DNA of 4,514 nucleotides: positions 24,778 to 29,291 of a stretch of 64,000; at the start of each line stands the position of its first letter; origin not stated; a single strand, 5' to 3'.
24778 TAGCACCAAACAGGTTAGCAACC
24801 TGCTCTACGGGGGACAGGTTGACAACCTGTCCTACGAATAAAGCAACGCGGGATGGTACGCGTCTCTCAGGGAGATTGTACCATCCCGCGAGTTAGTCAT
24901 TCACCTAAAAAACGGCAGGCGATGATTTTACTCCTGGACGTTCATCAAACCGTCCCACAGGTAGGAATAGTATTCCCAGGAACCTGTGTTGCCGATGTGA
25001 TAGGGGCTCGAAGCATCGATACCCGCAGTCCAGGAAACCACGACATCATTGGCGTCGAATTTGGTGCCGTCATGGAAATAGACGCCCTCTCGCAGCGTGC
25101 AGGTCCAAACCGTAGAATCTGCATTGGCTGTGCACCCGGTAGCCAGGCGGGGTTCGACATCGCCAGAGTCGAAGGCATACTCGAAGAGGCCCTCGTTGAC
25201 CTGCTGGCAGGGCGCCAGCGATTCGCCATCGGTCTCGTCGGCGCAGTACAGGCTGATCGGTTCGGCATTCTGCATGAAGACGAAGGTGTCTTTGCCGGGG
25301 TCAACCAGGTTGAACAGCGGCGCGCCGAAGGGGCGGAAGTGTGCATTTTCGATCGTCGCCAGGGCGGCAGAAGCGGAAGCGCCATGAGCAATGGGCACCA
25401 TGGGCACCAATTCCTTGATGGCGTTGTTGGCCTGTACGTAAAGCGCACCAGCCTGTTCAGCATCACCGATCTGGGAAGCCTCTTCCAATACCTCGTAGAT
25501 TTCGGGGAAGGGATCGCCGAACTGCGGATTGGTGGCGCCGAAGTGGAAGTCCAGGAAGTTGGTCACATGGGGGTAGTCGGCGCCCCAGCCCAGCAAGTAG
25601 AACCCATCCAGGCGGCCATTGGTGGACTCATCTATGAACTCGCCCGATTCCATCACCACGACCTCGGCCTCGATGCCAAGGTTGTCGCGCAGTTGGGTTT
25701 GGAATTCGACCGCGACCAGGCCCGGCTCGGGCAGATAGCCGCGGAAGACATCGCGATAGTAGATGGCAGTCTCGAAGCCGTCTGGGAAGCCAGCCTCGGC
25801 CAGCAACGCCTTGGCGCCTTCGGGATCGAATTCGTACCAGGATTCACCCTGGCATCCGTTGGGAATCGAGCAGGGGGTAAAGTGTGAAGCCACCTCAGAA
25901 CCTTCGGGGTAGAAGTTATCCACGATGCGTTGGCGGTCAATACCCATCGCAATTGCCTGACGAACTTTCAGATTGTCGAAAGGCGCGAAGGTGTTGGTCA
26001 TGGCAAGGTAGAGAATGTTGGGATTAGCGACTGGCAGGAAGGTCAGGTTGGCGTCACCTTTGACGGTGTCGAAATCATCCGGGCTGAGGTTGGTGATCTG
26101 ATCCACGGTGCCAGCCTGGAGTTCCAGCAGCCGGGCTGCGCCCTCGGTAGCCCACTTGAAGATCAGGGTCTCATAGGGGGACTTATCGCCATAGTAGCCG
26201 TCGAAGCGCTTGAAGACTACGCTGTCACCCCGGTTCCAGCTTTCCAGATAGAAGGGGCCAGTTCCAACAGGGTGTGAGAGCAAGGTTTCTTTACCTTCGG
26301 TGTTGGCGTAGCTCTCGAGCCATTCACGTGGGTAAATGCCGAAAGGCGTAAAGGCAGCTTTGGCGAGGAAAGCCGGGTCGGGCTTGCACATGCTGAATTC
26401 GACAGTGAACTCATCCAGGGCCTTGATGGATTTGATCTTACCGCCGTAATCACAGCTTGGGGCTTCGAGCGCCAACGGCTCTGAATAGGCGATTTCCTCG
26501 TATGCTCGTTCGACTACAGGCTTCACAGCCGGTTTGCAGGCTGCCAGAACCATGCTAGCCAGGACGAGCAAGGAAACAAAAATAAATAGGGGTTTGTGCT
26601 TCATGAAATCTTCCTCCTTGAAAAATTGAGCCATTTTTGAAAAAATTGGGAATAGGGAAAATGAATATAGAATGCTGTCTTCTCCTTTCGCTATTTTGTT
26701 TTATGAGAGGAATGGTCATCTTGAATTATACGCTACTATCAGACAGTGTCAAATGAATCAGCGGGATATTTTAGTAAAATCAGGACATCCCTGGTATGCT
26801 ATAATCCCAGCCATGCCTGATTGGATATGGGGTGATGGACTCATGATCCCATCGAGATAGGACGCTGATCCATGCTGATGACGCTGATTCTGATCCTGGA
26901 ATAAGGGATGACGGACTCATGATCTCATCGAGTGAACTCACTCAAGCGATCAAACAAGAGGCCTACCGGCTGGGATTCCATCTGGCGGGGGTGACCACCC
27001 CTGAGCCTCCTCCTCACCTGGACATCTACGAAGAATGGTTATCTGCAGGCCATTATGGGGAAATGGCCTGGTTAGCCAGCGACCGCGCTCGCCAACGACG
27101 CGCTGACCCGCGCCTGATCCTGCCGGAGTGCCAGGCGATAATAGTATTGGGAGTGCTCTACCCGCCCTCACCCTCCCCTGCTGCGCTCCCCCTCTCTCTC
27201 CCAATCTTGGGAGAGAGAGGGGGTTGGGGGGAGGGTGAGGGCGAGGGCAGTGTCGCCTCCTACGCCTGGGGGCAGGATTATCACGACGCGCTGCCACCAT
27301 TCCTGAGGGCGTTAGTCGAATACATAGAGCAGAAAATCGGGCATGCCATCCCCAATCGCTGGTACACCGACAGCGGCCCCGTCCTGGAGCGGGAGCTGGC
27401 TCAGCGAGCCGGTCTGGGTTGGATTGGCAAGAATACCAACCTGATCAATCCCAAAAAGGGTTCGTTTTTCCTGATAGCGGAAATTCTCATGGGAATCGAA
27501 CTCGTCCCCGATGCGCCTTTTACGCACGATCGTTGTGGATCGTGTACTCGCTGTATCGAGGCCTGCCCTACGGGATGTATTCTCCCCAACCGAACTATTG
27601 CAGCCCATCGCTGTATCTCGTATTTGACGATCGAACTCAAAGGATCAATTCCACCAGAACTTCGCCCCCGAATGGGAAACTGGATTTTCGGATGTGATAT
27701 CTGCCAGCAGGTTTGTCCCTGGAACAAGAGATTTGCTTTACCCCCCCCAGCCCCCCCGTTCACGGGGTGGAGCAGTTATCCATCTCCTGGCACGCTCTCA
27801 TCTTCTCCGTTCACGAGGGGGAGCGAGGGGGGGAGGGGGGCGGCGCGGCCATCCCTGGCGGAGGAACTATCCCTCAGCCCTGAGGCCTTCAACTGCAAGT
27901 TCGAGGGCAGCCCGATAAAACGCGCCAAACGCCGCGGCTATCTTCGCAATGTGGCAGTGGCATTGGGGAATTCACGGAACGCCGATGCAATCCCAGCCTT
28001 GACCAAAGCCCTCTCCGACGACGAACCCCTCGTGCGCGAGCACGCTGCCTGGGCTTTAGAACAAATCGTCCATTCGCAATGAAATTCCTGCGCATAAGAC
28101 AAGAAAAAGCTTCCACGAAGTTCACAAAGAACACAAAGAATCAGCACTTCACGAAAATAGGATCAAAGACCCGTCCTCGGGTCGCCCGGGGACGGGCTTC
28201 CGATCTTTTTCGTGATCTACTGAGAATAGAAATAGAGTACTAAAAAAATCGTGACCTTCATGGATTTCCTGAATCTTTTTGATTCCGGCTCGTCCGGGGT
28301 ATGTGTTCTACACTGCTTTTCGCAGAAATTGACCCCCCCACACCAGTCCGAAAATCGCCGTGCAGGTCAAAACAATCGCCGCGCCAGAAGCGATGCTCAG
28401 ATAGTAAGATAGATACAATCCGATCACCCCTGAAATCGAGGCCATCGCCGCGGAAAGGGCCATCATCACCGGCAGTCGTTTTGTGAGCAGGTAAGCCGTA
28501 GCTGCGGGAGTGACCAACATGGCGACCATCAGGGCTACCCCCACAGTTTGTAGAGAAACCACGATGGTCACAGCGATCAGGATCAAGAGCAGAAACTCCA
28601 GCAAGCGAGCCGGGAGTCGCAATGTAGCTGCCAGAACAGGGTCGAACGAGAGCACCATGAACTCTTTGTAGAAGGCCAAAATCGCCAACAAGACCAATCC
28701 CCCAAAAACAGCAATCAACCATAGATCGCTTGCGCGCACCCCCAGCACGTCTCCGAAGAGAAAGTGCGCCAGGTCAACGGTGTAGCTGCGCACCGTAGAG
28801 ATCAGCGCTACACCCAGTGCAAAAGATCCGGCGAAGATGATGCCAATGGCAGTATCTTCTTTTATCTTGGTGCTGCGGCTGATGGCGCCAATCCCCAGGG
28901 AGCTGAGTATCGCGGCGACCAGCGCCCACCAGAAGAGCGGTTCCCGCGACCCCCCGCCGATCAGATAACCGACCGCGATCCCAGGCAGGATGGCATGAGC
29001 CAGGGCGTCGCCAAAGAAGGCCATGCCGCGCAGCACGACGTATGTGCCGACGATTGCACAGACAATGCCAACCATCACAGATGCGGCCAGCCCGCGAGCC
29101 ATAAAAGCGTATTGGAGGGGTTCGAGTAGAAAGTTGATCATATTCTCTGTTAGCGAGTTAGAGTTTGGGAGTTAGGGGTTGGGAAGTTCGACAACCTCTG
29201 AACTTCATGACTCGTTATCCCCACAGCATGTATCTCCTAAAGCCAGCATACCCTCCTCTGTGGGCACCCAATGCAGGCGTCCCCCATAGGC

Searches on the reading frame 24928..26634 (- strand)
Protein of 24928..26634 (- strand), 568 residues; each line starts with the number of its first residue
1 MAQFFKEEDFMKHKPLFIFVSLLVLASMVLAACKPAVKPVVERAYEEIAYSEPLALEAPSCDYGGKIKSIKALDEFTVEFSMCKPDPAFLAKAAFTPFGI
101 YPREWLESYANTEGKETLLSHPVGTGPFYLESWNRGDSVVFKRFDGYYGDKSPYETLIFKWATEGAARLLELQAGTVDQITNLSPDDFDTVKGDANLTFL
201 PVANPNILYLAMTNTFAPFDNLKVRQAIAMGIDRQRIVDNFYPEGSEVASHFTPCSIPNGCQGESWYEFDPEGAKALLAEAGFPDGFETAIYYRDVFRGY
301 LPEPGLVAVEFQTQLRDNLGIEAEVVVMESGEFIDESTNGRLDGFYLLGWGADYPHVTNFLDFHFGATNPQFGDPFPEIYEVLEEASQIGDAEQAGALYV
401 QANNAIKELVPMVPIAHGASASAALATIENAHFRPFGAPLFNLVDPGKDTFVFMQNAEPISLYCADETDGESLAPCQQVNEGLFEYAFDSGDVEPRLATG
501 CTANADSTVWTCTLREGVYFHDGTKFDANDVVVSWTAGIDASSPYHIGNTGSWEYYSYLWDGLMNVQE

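Call 17: search_protein_families(library=pfam, proteins=[window:24928-26634:-], max_evalue=0.001)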
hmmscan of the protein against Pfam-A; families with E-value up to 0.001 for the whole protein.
window:24928-26634:- (568 aa): 1 family
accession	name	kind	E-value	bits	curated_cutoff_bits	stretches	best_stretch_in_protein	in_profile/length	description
PF00496.27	SBP_bac_5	-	1e-76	258.9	32.4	2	64-369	62-365/368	Bacterial extracellular solute-binding proteins, family 5 Middle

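Call 45: search_protein_families(library=ncbifam, proteins=[window:24928-26634:-], max_evalue=0.001)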
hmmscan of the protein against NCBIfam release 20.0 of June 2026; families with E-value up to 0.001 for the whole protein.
window:24928-26634:- (568 aa): 11 families
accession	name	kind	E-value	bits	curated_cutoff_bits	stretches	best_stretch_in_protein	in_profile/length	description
NF043070.1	DppA_dipep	equivalog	7.5e-53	179.9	1005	2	66-437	151-525/535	dipeptide ABC transporter periplasmic-binding protein DppA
NF011942.0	PRK15413.1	equivalog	1.3e-36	126.4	594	2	66-422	131-487/512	glutathione ABC transporter substrate-binding protein GsiB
TIGR02294.1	nickel_nikA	equivalog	1e-35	123.2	393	2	66-434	108-489/501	nickel ABC transporter substrate-binding protein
NF011689.0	PRK15109.1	equivalog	7.1e-34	117.4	560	1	60-442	150-534/547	ABC transporter substrate-binding protein SapA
NF045468.1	Opp5A_nikA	equivalog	1.5e-30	106.1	600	2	66-284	113-319/488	nickel ABC transporter substrate-binding protein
NF045467.1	Opp4A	equivalog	1.2e-26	93.1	650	1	66-285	152-382/556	oligopeptide ABC transporter substrate-binding protein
NF011684.0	PRK15104.1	equivalog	3.6e-23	82.1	947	1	69-418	161-511/543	oligopeptide ABC transporter substrate-binding protein OppA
NF047575.1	opine_bind_CntA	exception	5.6e-21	74.7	800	2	65-433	136-520/535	staphylopine-dependent metal ABC transporter substrate-binding lipoprotein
TIGR04028.1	SBP_KPN_01854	hypoth_equivalog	5.5e-18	64.8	468.5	2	72-286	113-334/509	TIGR04028 family ABC transporter substrate-binding protein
NF007287.0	PRK09755.1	equivalog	3.2e-10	39.5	1098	1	69-416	156-501/535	ABC transporter substrate-binding protein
NF010149.0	PRK13626.1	equivalog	9.1e-07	27.9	476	0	66-151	216-293/552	HTH-type transcriptional regulator SgrR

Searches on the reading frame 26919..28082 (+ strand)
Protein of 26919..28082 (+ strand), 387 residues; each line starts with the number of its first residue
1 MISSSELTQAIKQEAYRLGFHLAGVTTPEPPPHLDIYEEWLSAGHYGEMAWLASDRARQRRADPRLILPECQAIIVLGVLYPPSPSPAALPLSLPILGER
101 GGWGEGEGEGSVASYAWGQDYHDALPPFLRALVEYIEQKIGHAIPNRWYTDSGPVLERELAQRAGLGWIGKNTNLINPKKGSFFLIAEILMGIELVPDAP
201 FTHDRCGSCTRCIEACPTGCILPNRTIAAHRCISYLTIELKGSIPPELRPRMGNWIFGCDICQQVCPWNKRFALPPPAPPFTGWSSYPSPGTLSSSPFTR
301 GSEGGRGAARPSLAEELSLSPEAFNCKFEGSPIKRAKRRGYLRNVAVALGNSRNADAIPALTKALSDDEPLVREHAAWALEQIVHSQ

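Call 17: search_protein_families(library=pfam, proteins=[window:26919-28082:+], max_evalue=0.001)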
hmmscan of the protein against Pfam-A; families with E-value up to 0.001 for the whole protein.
window:26919-28082:+ (387 aa): 10 families
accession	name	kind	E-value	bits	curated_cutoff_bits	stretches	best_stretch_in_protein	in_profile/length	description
PF13484.11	Fer4_16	-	3e-22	79.6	30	1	205-269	1-66/66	4Fe-4S double cluster binding domain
PF08331.15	QueG_DUF1730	-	3.9e-14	52.7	25.1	1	61-152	1-77/77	Epoxyqueuosine reductase QueG, DUF1730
PF13646.12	HEAT_2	-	6.9e-08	33.1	27.7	1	343-383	18-58/88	HEAT repeats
PF13513.12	HEAT_EZ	-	8.6e-07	29.8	27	1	356-383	28-55/55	HEAT-like repeat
PF00037.32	Fer4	-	2.5e-05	24.3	21.1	1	203-221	5-23/24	4Fe-4S binding domain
PF03130.22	HEAT_PBS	-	3.3e-05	24.4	20.9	0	343-367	3-27/27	PBS lyase HEAT-like repeat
PF02985.28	HEAT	-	3.9e-05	24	23.5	1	358-384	2-28/31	HEAT repeat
PF14697.11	Fer4_21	-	7.7e-05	23.2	35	0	200-221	35-57/59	4Fe-4S dicluster domain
PF13187.11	Fer4_9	-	0.00046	20.6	27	0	204-221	35-52/52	4Fe-4S dicluster domain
PF00514.29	Arm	-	0.00069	20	20.6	0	354-383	10-39/41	Armadillo/beta-catenin-like repeat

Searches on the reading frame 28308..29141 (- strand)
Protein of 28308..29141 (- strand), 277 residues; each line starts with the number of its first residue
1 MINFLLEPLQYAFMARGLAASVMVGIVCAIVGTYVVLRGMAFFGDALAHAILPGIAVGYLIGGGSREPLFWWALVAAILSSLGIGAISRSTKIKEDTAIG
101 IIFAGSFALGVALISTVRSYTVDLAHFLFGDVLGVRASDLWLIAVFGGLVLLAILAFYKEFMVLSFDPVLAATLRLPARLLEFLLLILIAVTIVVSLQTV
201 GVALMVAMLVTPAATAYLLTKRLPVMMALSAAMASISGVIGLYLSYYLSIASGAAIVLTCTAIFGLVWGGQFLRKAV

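Call 63: search_protein_families(library=pfam, proteins=[window:28308-29141:-], max_evalue=0.00001)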
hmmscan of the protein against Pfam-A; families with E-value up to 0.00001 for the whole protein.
window:28308-29141:- (277 aa): 1 family
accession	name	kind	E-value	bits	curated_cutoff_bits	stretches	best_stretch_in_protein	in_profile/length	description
PF00950.22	ABC-3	-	3e-77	260.1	20.1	1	10-264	1-251/258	ABC 3 transport family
